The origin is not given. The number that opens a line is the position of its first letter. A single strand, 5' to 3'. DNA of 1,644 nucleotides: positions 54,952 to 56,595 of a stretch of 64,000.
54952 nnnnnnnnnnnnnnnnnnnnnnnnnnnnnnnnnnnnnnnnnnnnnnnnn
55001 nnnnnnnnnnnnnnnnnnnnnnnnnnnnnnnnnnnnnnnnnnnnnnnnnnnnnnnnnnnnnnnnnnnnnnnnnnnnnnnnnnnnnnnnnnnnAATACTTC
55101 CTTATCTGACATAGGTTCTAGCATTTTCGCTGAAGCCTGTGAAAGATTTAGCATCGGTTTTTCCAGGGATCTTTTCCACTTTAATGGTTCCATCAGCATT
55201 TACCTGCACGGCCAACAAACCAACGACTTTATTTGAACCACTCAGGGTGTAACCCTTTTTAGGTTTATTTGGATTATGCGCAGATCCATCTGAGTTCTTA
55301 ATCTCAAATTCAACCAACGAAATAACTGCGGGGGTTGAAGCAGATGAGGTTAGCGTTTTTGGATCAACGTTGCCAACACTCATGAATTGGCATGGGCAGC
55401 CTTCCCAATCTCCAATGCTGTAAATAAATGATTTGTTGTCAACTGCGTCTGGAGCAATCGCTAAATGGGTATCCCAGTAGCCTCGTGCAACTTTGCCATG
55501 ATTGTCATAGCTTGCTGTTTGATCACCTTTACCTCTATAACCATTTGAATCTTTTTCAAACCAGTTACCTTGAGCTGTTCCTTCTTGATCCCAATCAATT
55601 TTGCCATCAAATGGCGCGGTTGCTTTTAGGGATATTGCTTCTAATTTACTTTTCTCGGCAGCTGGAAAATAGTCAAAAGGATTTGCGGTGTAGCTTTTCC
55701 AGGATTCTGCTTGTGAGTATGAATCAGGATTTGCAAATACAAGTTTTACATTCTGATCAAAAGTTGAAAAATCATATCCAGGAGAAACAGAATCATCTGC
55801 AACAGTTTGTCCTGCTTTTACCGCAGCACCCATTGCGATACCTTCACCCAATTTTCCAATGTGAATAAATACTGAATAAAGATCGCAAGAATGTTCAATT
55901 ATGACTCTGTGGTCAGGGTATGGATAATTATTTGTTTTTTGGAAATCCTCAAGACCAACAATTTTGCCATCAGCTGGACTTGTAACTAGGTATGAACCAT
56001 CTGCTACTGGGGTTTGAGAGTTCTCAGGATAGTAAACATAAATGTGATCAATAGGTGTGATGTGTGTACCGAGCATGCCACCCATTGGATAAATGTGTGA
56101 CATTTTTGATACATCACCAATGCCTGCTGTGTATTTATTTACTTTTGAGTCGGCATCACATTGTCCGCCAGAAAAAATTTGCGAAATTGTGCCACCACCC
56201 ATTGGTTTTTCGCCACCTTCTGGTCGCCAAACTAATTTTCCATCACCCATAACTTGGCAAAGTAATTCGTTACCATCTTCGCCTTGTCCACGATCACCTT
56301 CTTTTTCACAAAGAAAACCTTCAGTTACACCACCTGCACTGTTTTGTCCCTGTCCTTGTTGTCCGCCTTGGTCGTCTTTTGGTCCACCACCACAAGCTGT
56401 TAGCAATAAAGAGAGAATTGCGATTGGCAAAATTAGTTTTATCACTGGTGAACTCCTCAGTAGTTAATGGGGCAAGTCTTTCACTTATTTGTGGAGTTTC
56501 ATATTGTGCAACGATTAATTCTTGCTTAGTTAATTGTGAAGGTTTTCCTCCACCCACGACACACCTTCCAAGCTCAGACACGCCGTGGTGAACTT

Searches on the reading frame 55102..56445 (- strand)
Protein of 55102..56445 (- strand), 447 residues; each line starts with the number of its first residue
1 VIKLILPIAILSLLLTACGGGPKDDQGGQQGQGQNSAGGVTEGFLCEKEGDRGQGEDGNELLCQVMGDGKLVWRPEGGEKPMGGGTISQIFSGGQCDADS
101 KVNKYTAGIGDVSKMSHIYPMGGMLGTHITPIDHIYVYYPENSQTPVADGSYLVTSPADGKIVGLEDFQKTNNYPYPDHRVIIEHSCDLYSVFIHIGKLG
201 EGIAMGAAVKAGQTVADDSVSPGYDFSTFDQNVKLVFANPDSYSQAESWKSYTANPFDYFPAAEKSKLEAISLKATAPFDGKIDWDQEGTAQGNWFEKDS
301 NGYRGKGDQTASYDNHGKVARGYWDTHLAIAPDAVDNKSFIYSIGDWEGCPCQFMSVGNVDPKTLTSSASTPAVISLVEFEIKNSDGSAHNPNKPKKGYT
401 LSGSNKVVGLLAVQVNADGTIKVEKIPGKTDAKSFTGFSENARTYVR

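Call 18: search_protein_families(library=pfam, proteins=[window:55102-56445:-], max_evalue=0.00001)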
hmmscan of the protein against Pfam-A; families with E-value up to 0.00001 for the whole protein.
window:55102-56445:- (447 aa): 0 families

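Call 19: search_protein_families(library=pfam, proteins=[window:55102-56445:-], max_evalue=0.001)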
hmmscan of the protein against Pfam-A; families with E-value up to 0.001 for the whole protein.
window:55102-56445:- (447 aa): 1 family
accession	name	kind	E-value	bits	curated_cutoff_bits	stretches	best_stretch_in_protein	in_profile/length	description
PF01551.29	Peptidase_M23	-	0.00011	22.8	28.7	1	153-217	15-71/96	Peptidase family M23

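Call 20: search_protein_families(library=ncbifam, proteins=[window:55102-56445:-], max_evalue=0.00001)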
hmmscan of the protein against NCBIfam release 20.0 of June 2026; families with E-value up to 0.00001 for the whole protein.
window:55102-56445:- (447 aa): 0 families
